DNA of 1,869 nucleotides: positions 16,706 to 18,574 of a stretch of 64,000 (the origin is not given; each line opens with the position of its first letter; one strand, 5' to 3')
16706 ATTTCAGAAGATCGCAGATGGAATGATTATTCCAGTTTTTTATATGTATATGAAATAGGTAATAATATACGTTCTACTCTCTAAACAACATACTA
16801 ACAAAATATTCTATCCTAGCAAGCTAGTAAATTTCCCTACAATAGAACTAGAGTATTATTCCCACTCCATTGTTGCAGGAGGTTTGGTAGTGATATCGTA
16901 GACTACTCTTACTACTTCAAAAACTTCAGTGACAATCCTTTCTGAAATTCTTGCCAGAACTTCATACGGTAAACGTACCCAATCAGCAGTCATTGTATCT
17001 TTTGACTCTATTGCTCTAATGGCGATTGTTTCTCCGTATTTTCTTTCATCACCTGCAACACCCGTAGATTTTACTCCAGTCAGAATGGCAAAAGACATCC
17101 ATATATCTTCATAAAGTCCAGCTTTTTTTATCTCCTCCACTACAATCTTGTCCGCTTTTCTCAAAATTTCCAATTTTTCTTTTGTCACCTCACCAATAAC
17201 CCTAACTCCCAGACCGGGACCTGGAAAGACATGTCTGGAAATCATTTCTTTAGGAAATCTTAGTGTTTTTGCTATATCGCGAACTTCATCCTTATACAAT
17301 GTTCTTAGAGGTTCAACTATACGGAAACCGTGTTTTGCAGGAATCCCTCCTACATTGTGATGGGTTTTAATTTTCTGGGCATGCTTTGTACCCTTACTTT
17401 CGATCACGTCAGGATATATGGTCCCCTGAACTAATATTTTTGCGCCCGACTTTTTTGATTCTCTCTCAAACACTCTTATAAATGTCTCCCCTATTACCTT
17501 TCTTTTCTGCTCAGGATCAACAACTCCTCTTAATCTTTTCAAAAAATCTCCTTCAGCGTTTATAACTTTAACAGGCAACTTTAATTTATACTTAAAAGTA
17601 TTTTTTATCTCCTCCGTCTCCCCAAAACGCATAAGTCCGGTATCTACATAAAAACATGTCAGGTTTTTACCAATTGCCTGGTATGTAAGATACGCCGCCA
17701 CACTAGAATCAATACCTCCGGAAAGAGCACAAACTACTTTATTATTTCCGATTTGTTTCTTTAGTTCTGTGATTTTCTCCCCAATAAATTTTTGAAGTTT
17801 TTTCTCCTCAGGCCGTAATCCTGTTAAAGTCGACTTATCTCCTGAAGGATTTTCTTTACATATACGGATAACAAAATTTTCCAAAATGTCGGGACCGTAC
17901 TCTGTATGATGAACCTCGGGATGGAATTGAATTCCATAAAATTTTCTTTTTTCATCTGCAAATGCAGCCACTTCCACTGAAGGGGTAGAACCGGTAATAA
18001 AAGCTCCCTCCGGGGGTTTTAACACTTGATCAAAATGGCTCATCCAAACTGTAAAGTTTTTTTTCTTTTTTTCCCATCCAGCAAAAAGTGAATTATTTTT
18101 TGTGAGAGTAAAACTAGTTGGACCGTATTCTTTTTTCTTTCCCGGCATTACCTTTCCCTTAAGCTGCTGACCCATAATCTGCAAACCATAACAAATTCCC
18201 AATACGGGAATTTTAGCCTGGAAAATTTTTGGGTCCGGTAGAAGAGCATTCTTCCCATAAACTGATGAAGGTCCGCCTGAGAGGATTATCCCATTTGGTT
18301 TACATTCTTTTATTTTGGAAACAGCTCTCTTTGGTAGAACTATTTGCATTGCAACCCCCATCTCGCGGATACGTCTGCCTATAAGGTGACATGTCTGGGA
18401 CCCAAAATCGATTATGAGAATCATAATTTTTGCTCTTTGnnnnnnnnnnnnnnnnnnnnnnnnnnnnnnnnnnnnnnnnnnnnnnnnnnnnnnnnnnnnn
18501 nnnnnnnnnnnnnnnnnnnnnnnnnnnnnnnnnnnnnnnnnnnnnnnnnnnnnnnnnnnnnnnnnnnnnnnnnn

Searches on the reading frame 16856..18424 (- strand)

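Call 32: search_protein_families(library=pfam, proteins=[window:16856-18424:-], max_evalue=0.00001)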
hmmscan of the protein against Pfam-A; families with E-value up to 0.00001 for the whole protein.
window:16856-18424:- (522 aa): 6 families
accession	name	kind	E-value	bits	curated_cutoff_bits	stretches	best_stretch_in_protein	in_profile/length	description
PF00117.34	GATase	-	1.2e-40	139.7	22.8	1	3-187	1-189/190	Glutamine amidotransferase class-I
PF00958.27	GMP_synt_C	-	5.9e-40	135.7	27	1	430-521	1-92/92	GMP synthase C terminal domain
PF02540.23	NAD_synthase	-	1.2e-09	38.1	21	1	210-254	5-45/242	NAD synthase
PF07722.19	Peptidase_C26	-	1.7e-07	31.7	20.5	1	67-170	101-219/219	Peptidase C26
PF02568.20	ThiI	-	1.5e-06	28.4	20.5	1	228-388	4-159/197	Thiamine biosynthesis protein (ThiI)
PF03054.22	tRNA_Me_trans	-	2.8e-06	27.6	20.6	0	229-264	2-36/202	tRNA methyl transferase HUP domain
